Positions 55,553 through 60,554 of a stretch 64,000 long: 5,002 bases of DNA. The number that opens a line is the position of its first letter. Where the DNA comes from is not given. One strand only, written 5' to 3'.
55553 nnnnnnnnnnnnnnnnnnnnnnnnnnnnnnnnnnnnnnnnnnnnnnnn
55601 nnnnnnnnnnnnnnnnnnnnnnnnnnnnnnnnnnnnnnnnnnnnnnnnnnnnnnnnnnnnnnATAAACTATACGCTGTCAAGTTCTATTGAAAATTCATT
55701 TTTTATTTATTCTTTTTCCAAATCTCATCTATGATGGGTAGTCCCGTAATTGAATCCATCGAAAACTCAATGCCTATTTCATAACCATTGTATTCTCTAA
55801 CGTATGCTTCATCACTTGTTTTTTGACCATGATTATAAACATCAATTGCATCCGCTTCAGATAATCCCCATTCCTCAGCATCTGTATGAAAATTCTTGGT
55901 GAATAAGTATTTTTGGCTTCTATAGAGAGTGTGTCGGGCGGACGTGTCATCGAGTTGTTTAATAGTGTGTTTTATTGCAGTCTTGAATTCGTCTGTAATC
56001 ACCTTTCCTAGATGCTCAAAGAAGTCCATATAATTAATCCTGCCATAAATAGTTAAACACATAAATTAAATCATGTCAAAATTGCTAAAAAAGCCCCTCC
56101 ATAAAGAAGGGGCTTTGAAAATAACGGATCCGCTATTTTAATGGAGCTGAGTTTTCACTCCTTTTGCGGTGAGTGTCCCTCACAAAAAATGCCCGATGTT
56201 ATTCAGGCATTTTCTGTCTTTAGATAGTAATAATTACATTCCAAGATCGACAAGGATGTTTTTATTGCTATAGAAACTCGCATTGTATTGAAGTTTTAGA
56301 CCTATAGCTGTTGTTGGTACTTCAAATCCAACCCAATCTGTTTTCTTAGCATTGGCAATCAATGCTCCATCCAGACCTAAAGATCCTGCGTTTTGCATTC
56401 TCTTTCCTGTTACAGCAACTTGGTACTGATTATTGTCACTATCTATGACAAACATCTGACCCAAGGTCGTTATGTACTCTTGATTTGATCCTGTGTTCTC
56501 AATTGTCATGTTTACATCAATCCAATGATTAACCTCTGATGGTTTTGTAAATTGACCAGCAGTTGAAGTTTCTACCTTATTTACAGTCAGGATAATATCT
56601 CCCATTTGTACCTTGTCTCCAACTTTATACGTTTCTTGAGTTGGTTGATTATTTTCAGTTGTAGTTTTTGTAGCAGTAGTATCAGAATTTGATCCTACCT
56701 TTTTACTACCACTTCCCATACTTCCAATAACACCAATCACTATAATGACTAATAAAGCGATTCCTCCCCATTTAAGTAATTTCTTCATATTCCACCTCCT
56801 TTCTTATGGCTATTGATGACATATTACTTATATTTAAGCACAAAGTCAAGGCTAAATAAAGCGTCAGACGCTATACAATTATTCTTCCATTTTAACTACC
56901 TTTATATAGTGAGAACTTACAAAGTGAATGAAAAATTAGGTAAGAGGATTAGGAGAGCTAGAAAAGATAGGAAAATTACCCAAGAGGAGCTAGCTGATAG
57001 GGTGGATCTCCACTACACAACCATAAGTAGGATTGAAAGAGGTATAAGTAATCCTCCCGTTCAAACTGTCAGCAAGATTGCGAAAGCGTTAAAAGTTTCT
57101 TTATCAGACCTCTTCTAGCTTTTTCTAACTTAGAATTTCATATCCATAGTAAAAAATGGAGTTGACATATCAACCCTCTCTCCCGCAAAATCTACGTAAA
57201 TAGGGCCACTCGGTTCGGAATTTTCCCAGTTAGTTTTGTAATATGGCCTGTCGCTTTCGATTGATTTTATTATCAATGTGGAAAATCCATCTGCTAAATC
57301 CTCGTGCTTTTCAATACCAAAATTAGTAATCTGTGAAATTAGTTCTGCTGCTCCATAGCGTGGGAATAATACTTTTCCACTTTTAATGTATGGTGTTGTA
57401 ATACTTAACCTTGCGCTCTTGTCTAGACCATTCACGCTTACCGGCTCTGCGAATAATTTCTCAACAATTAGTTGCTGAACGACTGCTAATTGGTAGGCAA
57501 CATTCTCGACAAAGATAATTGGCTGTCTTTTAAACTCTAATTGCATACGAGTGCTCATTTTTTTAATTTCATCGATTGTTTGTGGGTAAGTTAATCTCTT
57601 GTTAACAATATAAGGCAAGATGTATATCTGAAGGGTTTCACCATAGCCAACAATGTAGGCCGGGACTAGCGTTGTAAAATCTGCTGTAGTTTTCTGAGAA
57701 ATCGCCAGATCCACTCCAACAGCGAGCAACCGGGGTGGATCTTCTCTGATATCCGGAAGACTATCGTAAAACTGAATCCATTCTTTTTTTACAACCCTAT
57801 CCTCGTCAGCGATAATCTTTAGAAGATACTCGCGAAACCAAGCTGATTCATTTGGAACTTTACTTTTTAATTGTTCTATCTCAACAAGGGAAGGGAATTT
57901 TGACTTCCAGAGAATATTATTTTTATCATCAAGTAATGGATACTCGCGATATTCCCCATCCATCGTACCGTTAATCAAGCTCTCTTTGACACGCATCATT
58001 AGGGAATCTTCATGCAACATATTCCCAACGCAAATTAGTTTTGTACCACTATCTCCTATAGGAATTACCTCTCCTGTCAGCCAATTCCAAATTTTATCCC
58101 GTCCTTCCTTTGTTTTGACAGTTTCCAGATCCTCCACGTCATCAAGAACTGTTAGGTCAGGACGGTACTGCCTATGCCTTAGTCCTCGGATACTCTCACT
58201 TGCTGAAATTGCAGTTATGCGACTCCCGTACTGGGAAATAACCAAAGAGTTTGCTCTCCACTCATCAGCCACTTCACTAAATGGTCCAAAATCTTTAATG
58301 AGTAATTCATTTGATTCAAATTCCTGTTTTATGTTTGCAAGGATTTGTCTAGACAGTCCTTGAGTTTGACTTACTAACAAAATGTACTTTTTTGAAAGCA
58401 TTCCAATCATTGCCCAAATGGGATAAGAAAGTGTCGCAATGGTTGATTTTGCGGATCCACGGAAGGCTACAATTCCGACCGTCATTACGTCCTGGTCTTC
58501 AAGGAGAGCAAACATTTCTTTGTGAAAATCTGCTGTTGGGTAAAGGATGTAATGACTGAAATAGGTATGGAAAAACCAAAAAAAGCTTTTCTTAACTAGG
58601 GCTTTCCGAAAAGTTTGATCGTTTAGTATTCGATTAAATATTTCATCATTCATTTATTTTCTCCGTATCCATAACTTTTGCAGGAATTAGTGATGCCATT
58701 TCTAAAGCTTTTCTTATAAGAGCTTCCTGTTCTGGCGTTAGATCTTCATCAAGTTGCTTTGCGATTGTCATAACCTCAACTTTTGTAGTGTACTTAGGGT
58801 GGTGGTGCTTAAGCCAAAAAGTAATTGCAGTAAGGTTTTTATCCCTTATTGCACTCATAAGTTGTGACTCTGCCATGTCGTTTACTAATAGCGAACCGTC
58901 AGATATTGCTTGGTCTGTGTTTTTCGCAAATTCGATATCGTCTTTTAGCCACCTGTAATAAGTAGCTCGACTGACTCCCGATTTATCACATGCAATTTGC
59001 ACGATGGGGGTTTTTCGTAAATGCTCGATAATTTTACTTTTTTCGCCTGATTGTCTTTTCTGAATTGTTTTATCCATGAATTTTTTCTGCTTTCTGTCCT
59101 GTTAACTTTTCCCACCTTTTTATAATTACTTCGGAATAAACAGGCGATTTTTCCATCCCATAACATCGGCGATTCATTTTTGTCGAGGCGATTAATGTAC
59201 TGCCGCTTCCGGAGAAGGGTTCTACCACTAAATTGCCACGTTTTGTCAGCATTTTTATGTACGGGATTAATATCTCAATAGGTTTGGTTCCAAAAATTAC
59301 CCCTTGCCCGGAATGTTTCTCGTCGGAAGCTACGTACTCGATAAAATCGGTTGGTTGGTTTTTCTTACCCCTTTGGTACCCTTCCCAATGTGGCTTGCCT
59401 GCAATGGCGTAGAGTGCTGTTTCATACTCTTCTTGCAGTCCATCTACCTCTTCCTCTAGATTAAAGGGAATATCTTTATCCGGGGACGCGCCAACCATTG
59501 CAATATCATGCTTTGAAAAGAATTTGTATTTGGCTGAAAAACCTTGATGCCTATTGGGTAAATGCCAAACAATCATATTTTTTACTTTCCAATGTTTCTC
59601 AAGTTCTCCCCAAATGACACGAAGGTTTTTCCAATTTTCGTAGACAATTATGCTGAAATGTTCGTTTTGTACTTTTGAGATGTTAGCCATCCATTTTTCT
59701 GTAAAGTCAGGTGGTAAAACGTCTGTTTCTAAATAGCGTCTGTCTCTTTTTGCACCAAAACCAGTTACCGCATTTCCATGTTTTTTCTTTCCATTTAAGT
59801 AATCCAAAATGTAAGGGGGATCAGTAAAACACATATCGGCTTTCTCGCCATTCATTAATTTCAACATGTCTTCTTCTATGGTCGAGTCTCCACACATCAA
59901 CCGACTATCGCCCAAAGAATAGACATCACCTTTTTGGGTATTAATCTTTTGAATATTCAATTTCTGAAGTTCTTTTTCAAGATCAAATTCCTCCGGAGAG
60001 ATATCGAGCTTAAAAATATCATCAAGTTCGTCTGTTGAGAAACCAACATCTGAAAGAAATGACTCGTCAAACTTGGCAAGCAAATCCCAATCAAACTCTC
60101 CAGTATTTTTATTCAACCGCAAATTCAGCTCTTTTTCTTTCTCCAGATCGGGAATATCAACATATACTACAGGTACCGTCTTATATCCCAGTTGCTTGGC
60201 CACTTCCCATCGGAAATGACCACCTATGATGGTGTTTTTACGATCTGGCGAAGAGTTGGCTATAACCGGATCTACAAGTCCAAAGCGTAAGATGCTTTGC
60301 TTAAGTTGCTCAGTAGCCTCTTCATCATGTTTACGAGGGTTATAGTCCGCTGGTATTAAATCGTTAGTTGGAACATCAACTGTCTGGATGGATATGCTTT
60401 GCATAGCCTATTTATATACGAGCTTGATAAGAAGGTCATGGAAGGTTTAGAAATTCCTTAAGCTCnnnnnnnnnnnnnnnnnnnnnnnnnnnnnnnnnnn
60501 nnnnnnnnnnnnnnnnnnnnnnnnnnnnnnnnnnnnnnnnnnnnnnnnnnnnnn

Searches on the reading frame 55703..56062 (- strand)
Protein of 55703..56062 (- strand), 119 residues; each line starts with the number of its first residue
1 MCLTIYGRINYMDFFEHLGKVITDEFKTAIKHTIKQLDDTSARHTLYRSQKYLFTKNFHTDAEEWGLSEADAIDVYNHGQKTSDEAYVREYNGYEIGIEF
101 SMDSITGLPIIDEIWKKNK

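Call 18: search_protein_families(library=phrogs, proteins=[window:55703-56062:-], max_evalue=0.01)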
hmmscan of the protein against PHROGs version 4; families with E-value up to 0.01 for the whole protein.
window:55703-56062:- (119 aa): 0 families

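Call 40: search_protein_families(library=padloc, proteins=[window:55706-56062:-], max_evalue=0.01)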
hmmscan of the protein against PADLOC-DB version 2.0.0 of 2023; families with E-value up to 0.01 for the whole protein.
window:55706-56062:- (119 aa): 1 family
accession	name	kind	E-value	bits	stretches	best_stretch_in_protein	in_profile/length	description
PDLC03934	RmrT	-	0.0016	16.2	1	13-81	16-83/212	-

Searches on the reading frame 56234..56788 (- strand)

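Call 18: search_protein_families(library=phrogs, proteins=[window:56234-56788:-], max_evalue=0.01)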
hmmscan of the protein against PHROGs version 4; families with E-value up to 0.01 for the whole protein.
window:56234-56788:- (184 aa): 7 families
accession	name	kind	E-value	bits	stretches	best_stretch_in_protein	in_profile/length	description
phrog_806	-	unknown function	2.9e-25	90.4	1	6-182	4-185/187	-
phrog_15667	-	moron, auxiliary metabolic gene and host takeover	0.0011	19.8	1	1-48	1-48/208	superinfection exclusion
phrog_3727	-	unknown function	0.0012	19.7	0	1-159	1-171/209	-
phrog_14275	-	unknown function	0.0022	18.7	1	3-58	30-96/178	-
phrog_8545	-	moron, auxiliary metabolic gene and host takeover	0.0037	18.1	1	2-80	12-94/177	superinfection exclusion Sie-like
phrog_11062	-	unknown function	0.0038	18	1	40-118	135-213/267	-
phrog_4980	-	moron, auxiliary metabolic gene and host takeover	0.0064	17.4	1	5-56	21-64/181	superinfection exclusion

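Call 40: search_protein_families(library=padloc, proteins=[window:56237-56788:-], max_evalue=0.01)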
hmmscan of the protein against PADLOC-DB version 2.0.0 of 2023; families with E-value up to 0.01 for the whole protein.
window:56237-56788:- (184 aa): 0 families

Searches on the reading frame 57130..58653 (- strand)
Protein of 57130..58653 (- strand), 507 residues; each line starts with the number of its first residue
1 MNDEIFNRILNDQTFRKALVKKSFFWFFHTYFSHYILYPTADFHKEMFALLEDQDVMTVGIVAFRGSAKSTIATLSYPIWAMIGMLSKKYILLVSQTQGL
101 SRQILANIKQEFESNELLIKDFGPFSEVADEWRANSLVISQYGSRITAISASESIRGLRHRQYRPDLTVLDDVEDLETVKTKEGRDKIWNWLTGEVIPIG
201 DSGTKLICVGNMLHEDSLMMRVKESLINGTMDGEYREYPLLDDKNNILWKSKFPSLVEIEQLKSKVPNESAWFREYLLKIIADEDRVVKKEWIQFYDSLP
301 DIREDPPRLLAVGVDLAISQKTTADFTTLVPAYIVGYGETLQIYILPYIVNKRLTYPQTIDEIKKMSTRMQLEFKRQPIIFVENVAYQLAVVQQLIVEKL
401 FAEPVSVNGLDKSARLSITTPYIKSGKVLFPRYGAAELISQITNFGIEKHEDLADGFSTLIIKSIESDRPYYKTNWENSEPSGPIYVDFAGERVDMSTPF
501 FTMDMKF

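Call 18: search_protein_families(library=phrogs, proteins=[window:57130-58653:-], max_evalue=0.01)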
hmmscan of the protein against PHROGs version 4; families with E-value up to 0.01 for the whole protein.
window:57130-58653:- (507 aa): 5 families
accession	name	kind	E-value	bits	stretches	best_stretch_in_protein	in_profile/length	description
phrog_38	-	head and packaging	1.9e-74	252.7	1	17-461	261-700/760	terminase large subunit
phrog_14112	-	unknown function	8.2e-12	46.1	1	41-191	83-238/247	-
phrog_5573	-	head and packaging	8.1e-10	39.5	1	243-463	22-233/250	terminase large subunit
phrog_4758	-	head and packaging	3.3e-08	34.2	1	16-222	12-217/243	terminase large subunit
phrog_17672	-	head and packaging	3.6e-05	23.9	1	61-203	70-209/395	terminase large subunit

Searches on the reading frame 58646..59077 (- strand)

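Call 18: search_protein_families(library=phrogs, proteins=[window:58646-59077:-], max_evalue=0.01)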
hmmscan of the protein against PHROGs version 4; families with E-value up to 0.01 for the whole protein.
window:58646-59077:- (143 aa): 10 families
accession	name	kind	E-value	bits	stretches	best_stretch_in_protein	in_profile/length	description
phrog_4044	-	head and packaging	7.1e-07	29.9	1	7-59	23-75/180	terminase small subunit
phrog_309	-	head and packaging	7.3e-07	30.5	1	27-104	161-258/319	terminase small subunit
phrog_4102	-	head and packaging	3.2e-05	25.2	1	13-58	20-76/166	terminase small subunit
phrog_2538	-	head and packaging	5.9e-05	24.2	1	13-110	7-109/129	terminase small subunit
phrog_24579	-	head and packaging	6.2e-05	24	1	3-62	12-69/126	terminase small subunit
phrog_157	-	integration and excision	0.0003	20.9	1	8-52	200-245/580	transposase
phrog_1482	-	head and packaging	0.00069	20.2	1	7-63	14-71/147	terminase small subunit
phrog_21036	-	unknown function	0.0031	18.5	1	16-59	3-46/109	-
phrog_20142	-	unknown function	0.0032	18.3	1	97-137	102-142/202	-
phrog_14982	-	unknown function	0.0061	17.6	1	20-60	27-66/182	-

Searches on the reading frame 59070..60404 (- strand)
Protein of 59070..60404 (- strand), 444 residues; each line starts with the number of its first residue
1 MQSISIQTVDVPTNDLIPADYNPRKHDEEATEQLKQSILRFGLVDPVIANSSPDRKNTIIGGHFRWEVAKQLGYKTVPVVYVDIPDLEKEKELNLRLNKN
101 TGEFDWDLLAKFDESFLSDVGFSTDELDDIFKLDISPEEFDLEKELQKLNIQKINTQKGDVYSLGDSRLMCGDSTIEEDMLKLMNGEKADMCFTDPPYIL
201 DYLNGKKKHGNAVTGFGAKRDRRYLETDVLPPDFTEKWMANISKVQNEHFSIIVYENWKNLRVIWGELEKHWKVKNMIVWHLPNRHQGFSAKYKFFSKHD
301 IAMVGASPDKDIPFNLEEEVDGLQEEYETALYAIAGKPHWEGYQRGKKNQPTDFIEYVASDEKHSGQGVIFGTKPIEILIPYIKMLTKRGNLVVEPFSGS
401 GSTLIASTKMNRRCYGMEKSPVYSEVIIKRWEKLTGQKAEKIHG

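Call 4: search_protein_families(library=pfam, proteins=[window:59070-60404:-], max_evalue=0.01)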
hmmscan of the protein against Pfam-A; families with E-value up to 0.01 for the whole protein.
window:59070-60404:- (444 aa): 2 families
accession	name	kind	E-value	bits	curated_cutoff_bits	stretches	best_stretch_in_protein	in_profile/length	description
PF01555.25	N6_N4_Mtase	-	3.1e-21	76.8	26.7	1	190-428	2-220/221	DNA methylase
PF02195.25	ParB_N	-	2e-12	47.4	26.3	1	10-88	5-84/95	ParB N-terminal domain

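Call 6: search_protein_families(library=ncbifam, proteins=[window:59070-60404:-], max_evalue=0.01)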
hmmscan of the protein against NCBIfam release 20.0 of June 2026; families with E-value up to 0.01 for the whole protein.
window:59070-60404:- (444 aa): 7 families
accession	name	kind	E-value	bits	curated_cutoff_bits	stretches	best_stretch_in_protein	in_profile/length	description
NF050803.1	DnaMtaseCcrMCaul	equivalog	5.6e-15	55.1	830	1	179-440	13-256/350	adenine-specific DNA-methyltransferase CcrM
NF010253.0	PRK13699.1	subfamily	6.4e-11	42.4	244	1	345-431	120-205/226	DNA methyltransferase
TIGR00180.1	parB_part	domain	1.8e-10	40.9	58.45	1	11-88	8-88/186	ParB/RepB/Spo0J family partition protein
TIGR04285.1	nucleoid_noc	exception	1.1e-09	38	315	1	9-88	3-82/255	nucleoid occlusion protein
NF008572.0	PRK11524.1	equivalog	5.9e-09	35.5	292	1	168-442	16-267/294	adenine-specific DNA-methyltransferase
NF053625.1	SerKinSerKArch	equivalog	0.00025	20.3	380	1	42-84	46-90/244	ADP-dependent L-serine kinase SerK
TIGR03734.1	PRTRC_parB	hypoth_equivalog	0.00033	19.3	278.6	1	20-90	5-80/555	PRTRC system ParB family protein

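Call 18: search_protein_families(library=phrogs, proteins=[window:59070-60404:-], max_evalue=0.01)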
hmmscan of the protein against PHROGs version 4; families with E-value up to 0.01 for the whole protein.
window:59070-60404:- (444 aa): 32 families (the best 25 are shown)
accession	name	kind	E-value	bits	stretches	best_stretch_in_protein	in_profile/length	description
phrog_498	-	other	5e-85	287.3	1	7-440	34-428/633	DNA methyltransferase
phrog_620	-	DNA, RNA and nucleotide metabolism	2.6e-32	113.7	1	3-150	4-149/217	ParB-like partition protein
phrog_67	-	other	1.3e-29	104.8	1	152-440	112-352/743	DNA methyltransferase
phrog_8071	-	DNA, RNA and nucleotide metabolism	3.9e-26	93.2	1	5-201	4-206/389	ParB-like partition protein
phrog_9353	-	unknown function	3e-23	84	1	5-135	8-142/245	-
phrog_723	-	DNA, RNA and nucleotide metabolism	2.8e-17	64.3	1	4-145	9-156/223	ParB-like partition protein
phrog_3008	-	other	3e-17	63.7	1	370-439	150-219/244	DNA methyltransferase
phrog_940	-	DNA, RNA and nucleotide metabolism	7.3e-17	62.7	1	6-162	4-137/388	nuclease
phrog_5475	-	unknown function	2.4e-14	54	1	8-108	3-95/458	-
phrog_23085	-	unknown function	1.4e-13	51.6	1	356-440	30-114/138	-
phrog_26387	-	DNA, RNA and nucleotide metabolism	2e-13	51.3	1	6-93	8-96/252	ParB-like partition nuclease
phrog_4715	-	DNA, RNA and nucleotide metabolism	3.6e-13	49.8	1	9-98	148-237/630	ParB-like partition protein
phrog_930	-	DNA, RNA and nucleotide metabolism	4.9e-13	50.5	1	11-119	10-116/223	ParB-like partition protein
phrog_15396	-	DNA, RNA and nucleotide metabolism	2.9e-11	44.7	1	11-132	7-132/258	ParB-like partition nuclease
phrog_2159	-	DNA, RNA and nucleotide metabolism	3.4e-10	40.8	1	10-98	63-158/365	ParB-like partition protein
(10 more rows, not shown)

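Call 40: search_protein_families(library=padloc, proteins=[window:59073-60404:-], max_evalue=0.01)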
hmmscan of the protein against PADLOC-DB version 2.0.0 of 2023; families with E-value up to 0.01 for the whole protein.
window:59073-60404:- (444 aa): 53 families (the best 25 are shown)
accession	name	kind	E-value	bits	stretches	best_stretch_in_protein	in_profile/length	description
PDLC03229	MTase_II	-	5.2e-54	181.7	2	10-208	12-218/436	Type II methyltransferase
PDLC03371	MTase_II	-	6.6e-31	105.8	1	179-435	20-256/260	Type II methyltransferase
PDLC03308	MTase_II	-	6.8e-19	66.1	2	362-432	324-396/419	Type II methyltransferase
PDLC03299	MTase_II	-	3.9e-18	64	1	164-434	12-260/296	Type II methyltransferase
PDLC03216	MTase_II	-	5.1e-17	59.9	1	179-438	21-262/364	Type II methyltransferase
PDLC03738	oMTase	-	2.6e-12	44.2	2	172-311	20-160/376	orphan methyltransferase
PDLC03228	MTase_II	-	5.2e-11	40.8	1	349-427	124-201/227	Type II methyltransferase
PDLC03387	MTase_II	-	5.7e-11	40.1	1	271-433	139-277/289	Type II methyltransferase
PDLC03353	MTase_II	-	7.9e-11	40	1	375-431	194-250/260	Type II methyltransferase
PDLC03320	MTase_II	-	2.2e-10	38.2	1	184-439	47-282/289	Type II methyltransferase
PDLC03339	MTase_II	-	8.4e-10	35.9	1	373-432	213-272/399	Type II methyltransferase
PDLC03265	MTase_II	-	9.8e-10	36.4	1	372-434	269-331/333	Type II methyltransferase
PDLC03238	MTase_II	-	1.3e-09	35.7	1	375-433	309-365/428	Type II methyltransferase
PDLC03354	MTase_II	-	1.3e-07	29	1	374-434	325-385/425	Type II methyltransferase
PDLC03260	MTase_II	-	1.6e-07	28.6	1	375-430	251-306/349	Type II methyltransferase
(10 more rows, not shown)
